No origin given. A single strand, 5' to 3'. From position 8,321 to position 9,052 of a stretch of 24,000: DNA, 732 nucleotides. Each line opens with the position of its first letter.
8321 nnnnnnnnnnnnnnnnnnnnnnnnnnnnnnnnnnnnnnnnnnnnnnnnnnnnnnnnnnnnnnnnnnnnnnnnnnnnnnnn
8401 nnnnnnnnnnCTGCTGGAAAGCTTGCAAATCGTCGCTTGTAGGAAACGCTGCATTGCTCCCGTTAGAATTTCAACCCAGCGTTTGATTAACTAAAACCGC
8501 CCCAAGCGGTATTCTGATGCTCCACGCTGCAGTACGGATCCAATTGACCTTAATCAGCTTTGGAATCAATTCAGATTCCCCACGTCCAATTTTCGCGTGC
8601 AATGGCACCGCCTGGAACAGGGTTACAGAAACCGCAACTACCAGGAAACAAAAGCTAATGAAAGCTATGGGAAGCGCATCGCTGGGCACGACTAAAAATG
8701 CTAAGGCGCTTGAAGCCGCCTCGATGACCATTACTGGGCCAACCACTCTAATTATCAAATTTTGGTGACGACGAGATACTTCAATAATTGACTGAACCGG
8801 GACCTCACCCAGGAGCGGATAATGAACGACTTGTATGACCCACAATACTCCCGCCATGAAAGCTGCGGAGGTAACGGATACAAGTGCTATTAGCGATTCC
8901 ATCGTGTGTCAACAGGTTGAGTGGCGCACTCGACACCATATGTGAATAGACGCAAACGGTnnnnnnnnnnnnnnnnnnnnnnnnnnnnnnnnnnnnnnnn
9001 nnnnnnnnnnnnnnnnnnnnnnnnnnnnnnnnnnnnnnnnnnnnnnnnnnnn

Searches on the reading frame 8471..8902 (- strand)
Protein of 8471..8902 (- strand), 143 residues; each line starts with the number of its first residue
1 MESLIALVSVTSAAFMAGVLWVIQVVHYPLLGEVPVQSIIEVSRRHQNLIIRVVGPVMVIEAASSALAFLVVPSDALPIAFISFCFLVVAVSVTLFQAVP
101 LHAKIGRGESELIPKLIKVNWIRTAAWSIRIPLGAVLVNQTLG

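Call 4: search_protein_families(library=pfam, proteins=[window:8471-8902:-], max_evalue=0.01)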
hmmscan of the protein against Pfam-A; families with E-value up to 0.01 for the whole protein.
window:8471-8902:- (143 aa): 1 family
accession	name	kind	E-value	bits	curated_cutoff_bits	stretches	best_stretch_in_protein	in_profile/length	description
PF17590.7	DUF5488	-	0.00069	19.7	25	1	34-70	22-58/70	Family of unknown function (DUF5488)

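Call 18: search_protein_families(library=pfam, proteins=[window:8471-8902:-], max_evalue=1)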
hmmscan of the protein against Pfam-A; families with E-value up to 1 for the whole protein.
window:8471-8902:- (143 aa): 2 families
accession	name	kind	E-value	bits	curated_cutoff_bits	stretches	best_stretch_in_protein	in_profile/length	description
PF17590.7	DUF5488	-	0.00069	19.7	25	1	34-70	22-58/70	Family of unknown function (DUF5488)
PF10856.13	DUF2678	-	0.3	11.5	27.8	1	43-95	26-77/118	Protein of unknown function (DUF2678)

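Call 23: find_homologous_proteins(query=window:8471-8899:-, max_evalue=0.001)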
Query window:8471-8899:- (142 aa): 38 proteins with E <= 0.001 among 168 candidates.
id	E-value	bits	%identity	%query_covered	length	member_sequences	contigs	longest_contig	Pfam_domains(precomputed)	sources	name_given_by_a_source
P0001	1.2e-74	266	92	100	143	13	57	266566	-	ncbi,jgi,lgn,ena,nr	ncbi:MAG: hypothetical protein ACJ05G_10535 [Actinomycetota bacterium]|nr:hypothetical protein [Acid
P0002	4.7e-65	235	86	98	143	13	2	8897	-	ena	-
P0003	6.1e-64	232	86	98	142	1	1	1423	-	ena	-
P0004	2.9e-57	210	77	98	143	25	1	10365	-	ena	-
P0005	1.3e-52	195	74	88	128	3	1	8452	-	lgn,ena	-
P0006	3.5e-48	181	63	98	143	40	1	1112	-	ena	-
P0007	2.7e-46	175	61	92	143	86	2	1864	-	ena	-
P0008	1.8e-45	172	61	99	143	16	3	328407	-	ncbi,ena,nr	ncbi:MAG: hypothetical protein ACJZ57_07125 [Candidatus Poriferisodalaceae bacterium]|nr:MAG: hypoth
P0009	4.0e-45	171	59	99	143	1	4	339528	-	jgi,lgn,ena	-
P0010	2.0e-44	169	60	91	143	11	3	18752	-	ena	-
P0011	4.0e-44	168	99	61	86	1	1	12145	-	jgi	-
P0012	7.5e-44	167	55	99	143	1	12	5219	-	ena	-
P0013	1.7e-43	166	56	97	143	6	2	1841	-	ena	-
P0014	2.4e-43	165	59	92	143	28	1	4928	-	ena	-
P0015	2.4e-43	165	55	99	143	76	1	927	-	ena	-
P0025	1.2e-40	156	53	99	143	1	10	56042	-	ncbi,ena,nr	ncbi:MAG: hypothetical protein CL444_04370 [Acidimicrobiaceae bacterium]|nr:hypothetical protein [Ac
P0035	2.2e-16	78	42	82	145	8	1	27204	-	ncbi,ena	-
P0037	1.0e-13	69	33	91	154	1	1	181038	-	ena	-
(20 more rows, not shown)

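Call 26: search_protein_families(library=pfam, alignment_id=A1, max_evalue=10)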
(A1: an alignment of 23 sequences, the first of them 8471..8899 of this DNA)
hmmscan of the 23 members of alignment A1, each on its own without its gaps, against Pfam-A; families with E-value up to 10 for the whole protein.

A. member 1, window:8471-8899:- (142 aa): 2 families
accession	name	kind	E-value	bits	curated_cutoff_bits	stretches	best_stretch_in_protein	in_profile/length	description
PF17590.7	DUF5488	-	0.00068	19.8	25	1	33-69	22-58/70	Family of unknown function (DUF5488)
PF10856.13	DUF2678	-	0.26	11.7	27.8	1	42-94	26-77/118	Protein of unknown function (DUF2678)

B. families by the number of members that match (of 23 scanned): 15 families
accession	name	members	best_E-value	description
PF08592.16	Anthrone_oxy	8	0.00041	Anthrone oxygenase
PF03653.18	UPF0093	7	0.0019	Uncharacterised protein family (UPF0093)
PF17590.7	DUF5488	3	0.00068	Family of unknown function (DUF5488)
PF10067.14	DUF2306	3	0.00092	Predicted membrane protein (DUF2306)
PF11167.13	DUF2953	2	0.072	Protein of unknown function (DUF2953)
PF01618.21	MotA_ExbB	2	0.16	MotA/TolQ/ExbB proton channel family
PF08229.16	SHR3_chaperone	1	0.0077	ER membrane protein SH3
PF13664.11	DUF4149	1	0.033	Domain of unknown function (DUF4149)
PF12159.13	DUF3593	1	0.047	Protein of unknown function (DUF3593)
PF00821.23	PEPCK_GTP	1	0.064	Phosphoenolpyruvate carboxykinase C-terminal P-loop domain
PF13338.12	AbiEi_4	1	0.082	Transcriptional regulator, AbiEi antitoxin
PF03311.19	Cornichon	1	0.2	Cornichon protein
PF10856.13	DUF2678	1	0.26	Protein of unknown function (DUF2678)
PF10660.14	MitoNEET_N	1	0.53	Iron-containing outer mitochondrial membrane protein N-terminus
PF19857.4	DUF6332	1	3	Family of unknown function (DUF6332)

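Call 28: find_encoding_contigs(protein=P0008, flank=8000, max_places=3)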
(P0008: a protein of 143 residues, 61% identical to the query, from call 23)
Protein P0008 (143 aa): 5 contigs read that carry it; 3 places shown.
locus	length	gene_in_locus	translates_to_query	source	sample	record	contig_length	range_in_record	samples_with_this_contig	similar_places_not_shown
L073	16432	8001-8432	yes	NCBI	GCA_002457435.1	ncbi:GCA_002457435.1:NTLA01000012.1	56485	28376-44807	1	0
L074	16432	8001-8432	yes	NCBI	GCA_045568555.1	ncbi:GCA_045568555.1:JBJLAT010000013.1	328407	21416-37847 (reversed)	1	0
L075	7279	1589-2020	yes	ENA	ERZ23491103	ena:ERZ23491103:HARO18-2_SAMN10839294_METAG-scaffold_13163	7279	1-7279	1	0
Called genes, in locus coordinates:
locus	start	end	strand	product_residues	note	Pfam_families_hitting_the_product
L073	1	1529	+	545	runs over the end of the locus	PF02776:TPP_enzyme_N, PF00205:TPP_enzyme_M, PF02775:TPP_enzyme_C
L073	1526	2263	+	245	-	-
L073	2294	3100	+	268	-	PF01209:Ubie_methyltran, PF02353:CMAS, PF13489:Methyltransf_23, PF08241:Methyltransf_11, PF08242:Methyltransf_12, PF13649:Methyltransf_25, PF13847:Methyltransf_31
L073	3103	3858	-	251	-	-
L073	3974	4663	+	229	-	PF01738:DLH, PF12697:Abhydrolase_6 (faint), PF00326:Peptidase_S9 (faint), PF08840:BAAT_C (faint)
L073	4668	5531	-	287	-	PF02668:TauD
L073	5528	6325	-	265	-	PF05721:PhyH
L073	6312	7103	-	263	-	PF03328:HpcH_HpaI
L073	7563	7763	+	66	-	-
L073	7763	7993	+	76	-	-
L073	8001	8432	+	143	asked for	-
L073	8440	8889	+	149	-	PF10604:Polyketide_cyc2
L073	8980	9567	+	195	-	PF00081:Sod_Fe_N, PF02777:Sod_Fe_C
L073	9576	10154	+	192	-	PF08768:THAP4_heme-bd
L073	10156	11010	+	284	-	PF00140:Sigma70_r1_2, PF04542:Sigma70_r2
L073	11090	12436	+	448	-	PF00875:DNA_photolyase, PF03441:FAD_binding_7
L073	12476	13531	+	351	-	PF01553:Acyltransferase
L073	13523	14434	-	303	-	PF02544:Steroid_dh (faint), PF06966:DUF1295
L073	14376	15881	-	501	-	PF01370:Epimerase, PF05368:NmrA, PF13460:NAD_binding_10, PF11066:DUF2867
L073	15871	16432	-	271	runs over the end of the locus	PF12728:HTH_17, PF02607:B12-binding_2, PF02310:B12-binding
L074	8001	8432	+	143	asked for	-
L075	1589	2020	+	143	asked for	-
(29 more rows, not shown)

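Call 29: find_encoding_contigs(protein=P0009, flank=8000, max_places=3)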
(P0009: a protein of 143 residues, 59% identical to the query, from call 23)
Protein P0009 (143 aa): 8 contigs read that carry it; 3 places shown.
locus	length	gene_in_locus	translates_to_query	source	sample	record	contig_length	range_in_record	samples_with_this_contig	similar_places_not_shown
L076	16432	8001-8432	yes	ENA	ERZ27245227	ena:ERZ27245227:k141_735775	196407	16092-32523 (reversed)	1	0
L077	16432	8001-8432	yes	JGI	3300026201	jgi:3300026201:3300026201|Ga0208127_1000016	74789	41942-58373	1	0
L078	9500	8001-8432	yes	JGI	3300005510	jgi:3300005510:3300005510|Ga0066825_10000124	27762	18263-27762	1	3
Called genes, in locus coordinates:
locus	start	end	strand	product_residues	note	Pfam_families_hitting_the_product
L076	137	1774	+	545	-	PF02776:TPP_enzyme_N, PF00205:TPP_enzyme_M, PF02775:TPP_enzyme_C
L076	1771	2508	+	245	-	-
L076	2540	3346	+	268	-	PF01209:Ubie_methyltran, PF02353:CMAS, PF13489:Methyltransf_23, PF08241:Methyltransf_11, PF08242:Methyltransf_12, PF13649:Methyltransf_25, PF13847:Methyltransf_31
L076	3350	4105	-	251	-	-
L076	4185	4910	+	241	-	PF01738:DLH, PF12697:Abhydrolase_6 (faint), PF08840:BAAT_C (faint)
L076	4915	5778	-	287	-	PF02668:TauD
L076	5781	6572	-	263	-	PF05721:PhyH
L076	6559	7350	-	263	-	PF03328:HpcH_HpaI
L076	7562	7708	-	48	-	-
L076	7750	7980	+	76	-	-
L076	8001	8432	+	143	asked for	-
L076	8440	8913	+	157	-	PF10604:Polyketide_cyc2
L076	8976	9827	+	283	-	PF00140:Sigma70_r1_2, PF04542:Sigma70_r2, PF04545:Sigma70_r4 (weak)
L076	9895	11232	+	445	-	PF00875:DNA_photolyase, PF03441:FAD_binding_7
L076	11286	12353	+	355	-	PF01553:Acyltransferase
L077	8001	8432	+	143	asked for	-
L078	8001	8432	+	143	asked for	-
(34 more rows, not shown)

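Call 30: find_encoding_contigs(protein=P0025, flank=8000, max_places=3)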
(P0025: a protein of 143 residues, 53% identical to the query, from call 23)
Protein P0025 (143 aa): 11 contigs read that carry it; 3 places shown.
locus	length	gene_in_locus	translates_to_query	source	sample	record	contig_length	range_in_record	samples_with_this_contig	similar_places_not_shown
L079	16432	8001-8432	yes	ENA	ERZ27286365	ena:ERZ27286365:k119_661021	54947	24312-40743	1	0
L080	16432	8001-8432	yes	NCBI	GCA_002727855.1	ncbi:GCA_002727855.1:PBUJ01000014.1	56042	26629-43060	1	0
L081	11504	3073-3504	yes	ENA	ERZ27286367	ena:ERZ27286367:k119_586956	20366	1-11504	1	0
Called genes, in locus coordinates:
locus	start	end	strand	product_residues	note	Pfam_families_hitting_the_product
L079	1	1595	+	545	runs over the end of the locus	PF02776:TPP_enzyme_N, PF00205:TPP_enzyme_M, PF02775:TPP_enzyme_C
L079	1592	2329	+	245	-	-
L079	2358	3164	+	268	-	PF01209:Ubie_methyltran, PF02353:CMAS, PF13489:Methyltransf_23, PF08241:Methyltransf_11, PF08242:Methyltransf_12, PF13649:Methyltransf_25, PF13847:Methyltransf_31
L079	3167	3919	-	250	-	-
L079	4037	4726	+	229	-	PF01738:DLH, PF00326:Peptidase_S9 (faint)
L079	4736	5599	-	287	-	PF02668:TauD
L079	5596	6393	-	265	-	PF05721:PhyH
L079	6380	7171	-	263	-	PF03328:HpcH_HpaI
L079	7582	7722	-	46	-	-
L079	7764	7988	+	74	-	-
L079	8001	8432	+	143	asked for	-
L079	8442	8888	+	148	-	PF10604:Polyketide_cyc2, PF03364:Polyketide_cyc (weak)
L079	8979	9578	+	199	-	PF00081:Sod_Fe_N, PF02777:Sod_Fe_C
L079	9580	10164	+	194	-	PF08768:THAP4_heme-bd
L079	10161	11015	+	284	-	PF00140:Sigma70_r1_2, PF04542:Sigma70_r2, PF04545:Sigma70_r4 (weak)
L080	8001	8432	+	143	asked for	-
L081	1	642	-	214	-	?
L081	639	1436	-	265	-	PF05721:PhyH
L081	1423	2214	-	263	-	PF03328:HpcH_HpaI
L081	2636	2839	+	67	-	-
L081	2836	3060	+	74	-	-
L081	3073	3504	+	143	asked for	-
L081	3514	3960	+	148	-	PF10604:Polyketide_cyc2, PF03364:Polyketide_cyc (weak)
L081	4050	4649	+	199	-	PF00081:Sod_Fe_N, PF02777:Sod_Fe_C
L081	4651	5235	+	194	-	PF08768:THAP4_heme-bd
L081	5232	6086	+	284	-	PF00140:Sigma70_r1_2, PF04542:Sigma70_r2, PF04545:Sigma70_r4 (weak)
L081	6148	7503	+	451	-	PF00875:DNA_photolyase, PF03441:FAD_binding_7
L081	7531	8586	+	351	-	PF01553:Acyltransferase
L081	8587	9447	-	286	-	PF06966:DUF1295, PF02544:Steroid_dh (weak)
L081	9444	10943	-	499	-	PF01370:Epimerase, PF05368:NmrA, PF13460:NAD_binding_10, PF11066:DUF2867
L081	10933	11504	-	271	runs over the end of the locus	PF12728:HTH_17, PF02607:B12-binding_2, PF02310:B12-binding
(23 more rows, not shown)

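Call 37: search_protein_families(library=pfam, proteins=[L073:7563-7763:+, L073:7763-7993:+, L073:1526-2263:+, L073:3103-3858:-], max_evalue=1)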
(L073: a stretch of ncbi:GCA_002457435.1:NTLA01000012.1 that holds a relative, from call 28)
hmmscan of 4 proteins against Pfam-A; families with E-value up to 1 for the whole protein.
L073:7563-7763:+ (66 aa): 0 families

L073:7763-7993:+ (76 aa): 1 family
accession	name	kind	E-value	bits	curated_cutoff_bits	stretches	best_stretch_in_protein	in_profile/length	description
PF14642.11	FAM47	-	0.094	12.7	27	1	42-62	176-196/257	FAM47 family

L073:1526-2263:+ (245 aa): 0 families

L073:3103-3858:- (251 aa): 0 families

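Call 42: find_encoding_contigs(protein=P0037, flank=8000, max_places=2)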
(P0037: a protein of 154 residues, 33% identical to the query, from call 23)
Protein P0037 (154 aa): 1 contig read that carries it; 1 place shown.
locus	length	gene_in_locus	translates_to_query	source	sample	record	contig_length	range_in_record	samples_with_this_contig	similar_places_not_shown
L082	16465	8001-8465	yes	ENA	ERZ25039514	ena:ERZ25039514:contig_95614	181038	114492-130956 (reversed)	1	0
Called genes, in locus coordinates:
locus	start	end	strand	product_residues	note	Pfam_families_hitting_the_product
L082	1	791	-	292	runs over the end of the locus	PF02668:TauD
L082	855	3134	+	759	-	PF00884:Sulfatase, PF16347:SGSH_C (weak)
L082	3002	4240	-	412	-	PF07992:Pyr_redox_2, PF13738:Pyr_redox_3 (faint), PF00070:Pyr_redox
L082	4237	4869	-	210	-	-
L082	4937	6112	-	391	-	PF13091:PLDc_2, PF00614:PLDc (faint), PF13091:PLDc_2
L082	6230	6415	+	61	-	PF05532:CsbD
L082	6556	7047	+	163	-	PF01047:MarR, PF12802:MarR_2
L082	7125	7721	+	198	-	PF04542:Sigma70_r2, PF08281:Sigma70_r4_2, PF04545:Sigma70_r4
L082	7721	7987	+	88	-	PF13490:zf-HC2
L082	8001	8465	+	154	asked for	-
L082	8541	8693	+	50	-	-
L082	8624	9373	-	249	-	-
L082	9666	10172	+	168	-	-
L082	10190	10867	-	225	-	PF01551:Peptidase_M23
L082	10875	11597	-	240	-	PF01551:Peptidase_M23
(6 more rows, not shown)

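Call 43: find_encoding_contigs(protein=P0035, flank=8000, max_places=2)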
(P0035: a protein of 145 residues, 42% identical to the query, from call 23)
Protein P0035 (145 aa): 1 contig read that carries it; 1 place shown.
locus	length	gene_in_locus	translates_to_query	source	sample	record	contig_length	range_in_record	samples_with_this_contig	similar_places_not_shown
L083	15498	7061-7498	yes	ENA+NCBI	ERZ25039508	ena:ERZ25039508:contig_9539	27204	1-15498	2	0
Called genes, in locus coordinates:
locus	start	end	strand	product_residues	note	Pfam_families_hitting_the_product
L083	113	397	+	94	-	-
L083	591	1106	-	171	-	-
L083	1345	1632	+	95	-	PF01654:Cyt_bd_oxida_I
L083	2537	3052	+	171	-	PF02322:Cyt_bd_oxida_II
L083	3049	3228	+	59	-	PF02322:Cyt_bd_oxida_II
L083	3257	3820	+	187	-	-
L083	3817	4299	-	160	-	PF02667:SCFA_trans (weak), PF03606:DcuC (weak), PF03806:ABG_transport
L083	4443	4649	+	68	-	-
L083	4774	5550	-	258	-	-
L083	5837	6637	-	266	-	PF01036:Bac_rhodopsin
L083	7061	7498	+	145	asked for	-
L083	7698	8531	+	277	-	PF01149:Fapy_DNA_glyco, PF06831:H2TH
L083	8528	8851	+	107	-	PF00875:DNA_photolyase (weak)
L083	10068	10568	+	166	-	-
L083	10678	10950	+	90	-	-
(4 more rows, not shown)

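Call 45: find_homologous_proteins(query=A1, max_evalue=0.001)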
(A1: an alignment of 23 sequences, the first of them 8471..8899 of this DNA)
Query A1 (23 sequences) (142 aa, profile of the alignment): 7371 proteins with E <= 0.001 among 8000 candidates; the best 120 are listed.
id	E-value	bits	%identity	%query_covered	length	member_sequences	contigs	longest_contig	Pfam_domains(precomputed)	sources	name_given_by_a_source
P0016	4.1e-55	204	58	91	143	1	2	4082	-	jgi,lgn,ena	-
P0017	5.1e-55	203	57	99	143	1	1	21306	-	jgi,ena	-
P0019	5.9e-55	203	57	91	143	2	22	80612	-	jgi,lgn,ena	-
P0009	7.3e-55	203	59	99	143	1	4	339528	-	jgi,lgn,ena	-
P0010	1.3e-54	202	60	91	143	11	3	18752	-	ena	-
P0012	1.0e-53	199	55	99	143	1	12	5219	-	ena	-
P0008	1.2e-53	199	61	99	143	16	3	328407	-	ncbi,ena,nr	ncbi:MAG: hypothetical protein ACJZ57_07125 [Candidatus Poriferisodalaceae bacterium]|nr:MAG: hypoth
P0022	1.9e-53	198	56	99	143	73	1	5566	-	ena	-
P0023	2.4e-53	198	57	91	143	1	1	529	-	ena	-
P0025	8.5e-53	196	53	99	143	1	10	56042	-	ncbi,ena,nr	ncbi:MAG: hypothetical protein CL444_04370 [Acidimicrobiaceae bacterium]|nr:hypothetical protein [Ac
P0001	9.2e-53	196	92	100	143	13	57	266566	-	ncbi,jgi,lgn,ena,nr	ncbi:MAG: hypothetical protein ACJ05G_10535 [Actinomycetota bacterium]|nr:hypothetical protein [Acid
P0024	9.7e-53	196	53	99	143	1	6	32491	-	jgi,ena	-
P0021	1.5e-52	195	53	99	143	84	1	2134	-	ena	-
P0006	4.7e-52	194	63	98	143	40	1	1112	-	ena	-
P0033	7.2e-52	193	35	99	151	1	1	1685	-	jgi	jgi:hypothetical protein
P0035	4.7e-50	187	42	82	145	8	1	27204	-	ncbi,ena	-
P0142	1.3e-48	183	36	99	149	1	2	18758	-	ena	-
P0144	1.4e-48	182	36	91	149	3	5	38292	-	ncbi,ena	-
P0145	1.4e-48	182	43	90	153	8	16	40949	-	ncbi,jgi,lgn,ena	jgi:hypothetical protein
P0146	1.5e-48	182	38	91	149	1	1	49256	-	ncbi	-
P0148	1.8e-48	182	35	89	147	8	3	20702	-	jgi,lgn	jgi:hypothetical protein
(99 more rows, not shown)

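Call 46: find_encoding_contigs(protein=P0145, flank=7000, max_places=2)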
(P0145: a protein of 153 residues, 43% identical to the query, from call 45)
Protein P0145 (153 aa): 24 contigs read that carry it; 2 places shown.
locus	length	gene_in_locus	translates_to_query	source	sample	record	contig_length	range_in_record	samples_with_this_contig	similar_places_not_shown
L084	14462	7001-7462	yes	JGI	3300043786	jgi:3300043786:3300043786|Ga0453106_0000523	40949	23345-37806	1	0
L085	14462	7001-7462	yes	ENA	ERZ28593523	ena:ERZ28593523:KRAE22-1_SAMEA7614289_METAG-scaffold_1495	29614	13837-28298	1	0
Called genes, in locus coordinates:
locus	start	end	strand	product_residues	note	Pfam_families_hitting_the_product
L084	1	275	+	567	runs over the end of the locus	PF00361:Proton_antipo_M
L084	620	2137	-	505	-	-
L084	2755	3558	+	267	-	-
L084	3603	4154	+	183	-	PF00929:RNase_T (weak)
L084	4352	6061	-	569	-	PF00749:tRNA-synt_1c, PF19269:Anticodon_2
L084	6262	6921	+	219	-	PF00149:Metallophos (faint), PF12850:Metallophos_2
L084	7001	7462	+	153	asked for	-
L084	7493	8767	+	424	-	PF01544:CorA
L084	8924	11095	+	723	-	PF12437:GSIII_N, PF00120:Gln-synt_C, PF18318:Gln-synt_C-ter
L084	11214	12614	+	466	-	PF05697:Trigger_N, PF05698:Trigger_C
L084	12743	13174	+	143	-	PF09851:SHOCT (weak)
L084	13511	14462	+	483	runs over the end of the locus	PF06689:zf-C4_ClpX, PF00493:MCM (faint), PF01078:Mg_chelatase (faint), PF00004:AAA, PF07724:AAA_2, PF07728:AAA_5 (faint), PF10431:ClpB_D2-small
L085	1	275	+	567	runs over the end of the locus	PF00361:Proton_antipo_M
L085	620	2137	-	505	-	-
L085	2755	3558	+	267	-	-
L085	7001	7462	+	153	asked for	-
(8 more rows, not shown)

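Call 47: find_encoding_contigs(protein=P0146, flank=7000, max_places=2)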
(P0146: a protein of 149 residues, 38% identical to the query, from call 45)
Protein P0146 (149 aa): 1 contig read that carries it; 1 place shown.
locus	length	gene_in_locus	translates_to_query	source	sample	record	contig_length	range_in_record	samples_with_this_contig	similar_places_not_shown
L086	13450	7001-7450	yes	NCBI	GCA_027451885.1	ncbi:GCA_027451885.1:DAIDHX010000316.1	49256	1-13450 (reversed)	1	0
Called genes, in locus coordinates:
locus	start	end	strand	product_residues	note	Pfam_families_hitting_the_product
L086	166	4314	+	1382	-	PF07635:PSCyt1 (weak), PF07626:PSD3, PF07637:PSD5, PF07631:PSD4, PF07627:PSCyt3, PF07624:PSD2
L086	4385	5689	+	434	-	PF07586:HXXSHH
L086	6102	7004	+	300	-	PF03364:Polyketide_cyc (weak)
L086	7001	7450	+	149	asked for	-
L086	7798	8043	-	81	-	PF01402:RHH_1 (weak)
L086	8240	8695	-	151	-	PF12697:Abhydrolase_6, PF12146:Hydrolase_4 (faint)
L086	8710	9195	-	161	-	PF04008:Adenosine_kin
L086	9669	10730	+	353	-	PF21189:PHA02142, PF09414:RNA_ligase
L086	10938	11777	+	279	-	-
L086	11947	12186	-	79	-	-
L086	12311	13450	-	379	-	?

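Call 48: find_encoding_contigs(protein=P0144, flank=7000, max_places=2)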
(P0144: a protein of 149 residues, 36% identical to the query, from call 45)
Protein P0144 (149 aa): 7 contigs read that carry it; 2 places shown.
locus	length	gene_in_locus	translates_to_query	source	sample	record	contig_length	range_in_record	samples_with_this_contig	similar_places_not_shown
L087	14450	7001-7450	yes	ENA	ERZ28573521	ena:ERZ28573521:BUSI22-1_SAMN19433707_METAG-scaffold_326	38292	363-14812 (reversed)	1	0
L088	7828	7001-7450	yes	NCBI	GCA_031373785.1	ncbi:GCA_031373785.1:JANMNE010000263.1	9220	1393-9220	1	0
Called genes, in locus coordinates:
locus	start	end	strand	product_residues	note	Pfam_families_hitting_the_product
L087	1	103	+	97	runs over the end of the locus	-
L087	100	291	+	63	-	-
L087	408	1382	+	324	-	PF08240:ADH_N, PF00107:ADH_zinc_N, PF13602:ADH_zinc_N_2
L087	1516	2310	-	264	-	PF12728:HTH_17, PF02607:B12-binding_2, PF02310:B12-binding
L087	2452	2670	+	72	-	-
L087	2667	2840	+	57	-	-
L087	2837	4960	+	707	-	PF13646:HEAT_2 (faint), PF00534:Glycos_transf_1, PF13692:Glyco_trans_1_4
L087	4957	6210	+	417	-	PF00201:UDPGT, PF06722:EryCIII-like_C, PF04101:Glyco_tran_28_C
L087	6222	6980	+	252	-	PF06314:ADC, PF09844:DUF2071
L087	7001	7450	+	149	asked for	-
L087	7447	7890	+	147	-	PF18761:Heliorhodopsin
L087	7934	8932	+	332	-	PF01593:Amino_oxidase, PF13450:NAD_binding_8, PF01593:Amino_oxidase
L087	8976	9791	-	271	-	-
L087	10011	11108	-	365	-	PF03055:RPE65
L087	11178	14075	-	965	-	PF13191:AAA_16, PF07719:TPR_2 (faint), PF12895:ANAPC3 (faint), PF00196:GerE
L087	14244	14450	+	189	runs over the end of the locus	?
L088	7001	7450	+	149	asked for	-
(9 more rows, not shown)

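Call 57: find_encoding_contigs(protein=P0148, flank=7000, max_places=2)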
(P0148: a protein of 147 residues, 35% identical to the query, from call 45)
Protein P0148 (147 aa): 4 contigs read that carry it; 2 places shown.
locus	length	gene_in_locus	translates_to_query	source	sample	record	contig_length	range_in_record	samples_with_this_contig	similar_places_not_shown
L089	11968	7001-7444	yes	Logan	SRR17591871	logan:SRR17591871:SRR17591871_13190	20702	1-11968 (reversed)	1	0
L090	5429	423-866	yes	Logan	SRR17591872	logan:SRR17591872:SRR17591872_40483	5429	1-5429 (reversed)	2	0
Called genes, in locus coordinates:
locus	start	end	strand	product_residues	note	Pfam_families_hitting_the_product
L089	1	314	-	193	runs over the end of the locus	-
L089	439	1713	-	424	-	PF00082:Peptidase_S8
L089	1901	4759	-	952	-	PF13432:TPR_16 (faint), PF00515:TPR_1 (faint), PF07719:TPR_2 (faint), PF13181:TPR_8 (faint), PF13424:TPR_12, PF12770:CHAT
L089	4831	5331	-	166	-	-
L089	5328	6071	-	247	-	PF04542:Sigma70_r2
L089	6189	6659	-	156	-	PF00210:Ferritin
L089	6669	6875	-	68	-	PF04324:Fer2_BFD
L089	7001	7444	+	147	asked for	-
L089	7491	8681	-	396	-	PF00155:Aminotran_1_2, PF01041:DegT_DnrJ_EryC1, PF01053:Cys_Met_Meta_PP, PF01212:Beta_elim_lyase (weak), PF00266:Aminotran_5 (weak)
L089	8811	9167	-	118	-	PF08818:DUF1801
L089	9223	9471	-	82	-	-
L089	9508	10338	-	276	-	PF06182:ABC2_membrane_6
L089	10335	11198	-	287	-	PF06182:ABC2_membrane_6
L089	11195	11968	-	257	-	?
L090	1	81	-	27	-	?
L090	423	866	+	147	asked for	-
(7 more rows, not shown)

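Call 58: find_encoding_contigs(protein=P0142, flank=7000, max_places=2)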
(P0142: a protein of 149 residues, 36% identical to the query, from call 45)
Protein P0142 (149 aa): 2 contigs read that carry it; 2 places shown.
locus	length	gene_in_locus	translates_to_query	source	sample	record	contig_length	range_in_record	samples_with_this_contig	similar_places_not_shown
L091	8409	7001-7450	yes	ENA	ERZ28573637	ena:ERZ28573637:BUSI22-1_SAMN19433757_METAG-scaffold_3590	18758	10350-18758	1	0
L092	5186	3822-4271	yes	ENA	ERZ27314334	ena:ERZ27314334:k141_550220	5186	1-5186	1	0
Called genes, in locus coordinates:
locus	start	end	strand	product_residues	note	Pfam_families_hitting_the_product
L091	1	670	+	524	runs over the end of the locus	PF00571:CBS, PF00285:Citrate_synt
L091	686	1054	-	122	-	PF01042:Ribonuc_L-PSP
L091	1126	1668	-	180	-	PF00440:TetR_N (weak)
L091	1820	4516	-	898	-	PF14339:DUF4394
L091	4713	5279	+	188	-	PF04542:Sigma70_r2 (weak), PF08281:Sigma70_r4_2 (weak)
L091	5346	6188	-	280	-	PF00106:adh_short, PF13561:adh_short_C2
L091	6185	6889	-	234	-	PF00106:adh_short, PF08659:KR (faint), PF13460:NAD_binding_10 (weak), PF13561:adh_short_C2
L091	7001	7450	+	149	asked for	-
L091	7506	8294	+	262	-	PF18761:Heliorhodopsin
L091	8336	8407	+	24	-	?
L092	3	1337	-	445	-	?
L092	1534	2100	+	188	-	PF04542:Sigma70_r2 (weak), PF08281:Sigma70_r4_2 (weak)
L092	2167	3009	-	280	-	PF00106:adh_short, PF13561:adh_short_C2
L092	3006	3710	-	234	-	PF00106:adh_short, PF08659:KR (faint), PF13460:NAD_binding_10 (weak), PF13561:adh_short_C2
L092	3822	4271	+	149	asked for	-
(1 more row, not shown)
